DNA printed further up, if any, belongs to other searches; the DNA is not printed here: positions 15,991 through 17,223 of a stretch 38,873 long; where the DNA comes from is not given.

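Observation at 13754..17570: Compact three-gene accessory module between lpxD and trpS: anchored cytidylyltransferase, exported PhyH dioxygenase and a 786-aa PLP-like orphan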

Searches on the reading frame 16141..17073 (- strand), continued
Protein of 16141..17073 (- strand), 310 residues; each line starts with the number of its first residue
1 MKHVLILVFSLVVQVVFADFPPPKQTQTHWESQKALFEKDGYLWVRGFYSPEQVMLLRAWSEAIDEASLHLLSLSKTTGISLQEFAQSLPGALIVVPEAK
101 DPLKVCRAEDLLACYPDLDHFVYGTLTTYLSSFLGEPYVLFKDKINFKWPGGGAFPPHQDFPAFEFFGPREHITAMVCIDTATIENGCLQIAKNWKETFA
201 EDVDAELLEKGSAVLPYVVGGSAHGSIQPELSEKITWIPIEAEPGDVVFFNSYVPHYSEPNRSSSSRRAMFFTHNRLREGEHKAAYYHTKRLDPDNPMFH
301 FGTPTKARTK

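Call 83: find_encoding_contigs(protein=P0108, flank=7000, max_places=1)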
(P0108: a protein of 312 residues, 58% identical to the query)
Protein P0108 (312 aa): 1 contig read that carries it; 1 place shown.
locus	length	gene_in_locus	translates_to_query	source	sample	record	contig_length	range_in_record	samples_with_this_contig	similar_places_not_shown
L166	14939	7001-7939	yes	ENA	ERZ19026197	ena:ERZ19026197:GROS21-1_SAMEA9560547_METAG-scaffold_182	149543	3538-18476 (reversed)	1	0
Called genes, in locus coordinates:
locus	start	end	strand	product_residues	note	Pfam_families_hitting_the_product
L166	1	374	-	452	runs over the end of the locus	PF04966:OprB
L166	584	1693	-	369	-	PF04991:LicD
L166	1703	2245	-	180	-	PF00293:NUDIX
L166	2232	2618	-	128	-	-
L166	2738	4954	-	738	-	-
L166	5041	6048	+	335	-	PF00579:tRNA-synt_1b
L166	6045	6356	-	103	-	-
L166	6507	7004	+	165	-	PF01467:CTP_transf_like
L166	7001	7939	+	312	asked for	PF05721:PhyH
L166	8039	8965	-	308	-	-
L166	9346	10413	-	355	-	PF04613:LpxD, PF25084:LbH_EIF2B (weak), PF25087:GMPPB_C (faint), PF00132:Hexapep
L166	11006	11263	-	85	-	-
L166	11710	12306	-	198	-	PF03938:OmpH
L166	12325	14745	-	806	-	PF07244:POTRA, PF08478:POTRA_1 (faint), PF08479:POTRA_2 (faint), PF07244:POTRA, PF01103:Omp85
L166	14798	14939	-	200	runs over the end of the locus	PF21176:RecR_HhH, PF13662:Toprim_4, PF01751:Toprim (weak), PF21175:RecR_C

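Call 84: find_encoding_contigs(protein=P0094, flank=7000, max_places=1)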
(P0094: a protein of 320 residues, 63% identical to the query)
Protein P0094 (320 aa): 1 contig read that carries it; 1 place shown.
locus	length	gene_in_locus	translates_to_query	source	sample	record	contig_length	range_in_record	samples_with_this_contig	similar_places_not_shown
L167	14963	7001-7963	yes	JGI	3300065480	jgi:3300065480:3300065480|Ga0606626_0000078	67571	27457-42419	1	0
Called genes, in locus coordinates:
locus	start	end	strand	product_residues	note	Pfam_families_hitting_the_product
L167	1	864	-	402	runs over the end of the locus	PF06727:DUF1207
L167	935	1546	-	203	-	PF13521:AAA_28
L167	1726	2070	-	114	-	PF01934:HepT-like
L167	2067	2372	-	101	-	PF01909:NTP_transf_2, PF18765:Polbeta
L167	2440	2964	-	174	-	-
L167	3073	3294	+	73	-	-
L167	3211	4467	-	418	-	PF24758:LRR_At5g56370 (faint)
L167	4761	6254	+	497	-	PF20717:DUF6829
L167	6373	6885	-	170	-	PF01467:CTP_transf_like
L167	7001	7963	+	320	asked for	PF05721:PhyH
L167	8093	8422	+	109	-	-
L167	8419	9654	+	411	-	PF07690:MFS_1, PF00083:Sugar_tr (weak), PF12832:MFS_1_like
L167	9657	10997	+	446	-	PF00083:Sugar_tr, PF06609:TRI12 (weak), PF07690:MFS_1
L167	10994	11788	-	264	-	PF00782:DSPc, PF22784:PTP-SAK, PF22785:Tc-R-P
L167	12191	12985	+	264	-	PF01061:ABC2_membrane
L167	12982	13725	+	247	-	PF00005:ABC_tran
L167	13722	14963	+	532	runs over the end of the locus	PF00009:GTP_EFTU, PF01926:MMR_HSR1 (weak), PF22042:EF-G_D2, PF03144:GTP_EFTU_D2 (weak), PF16658:RF3_C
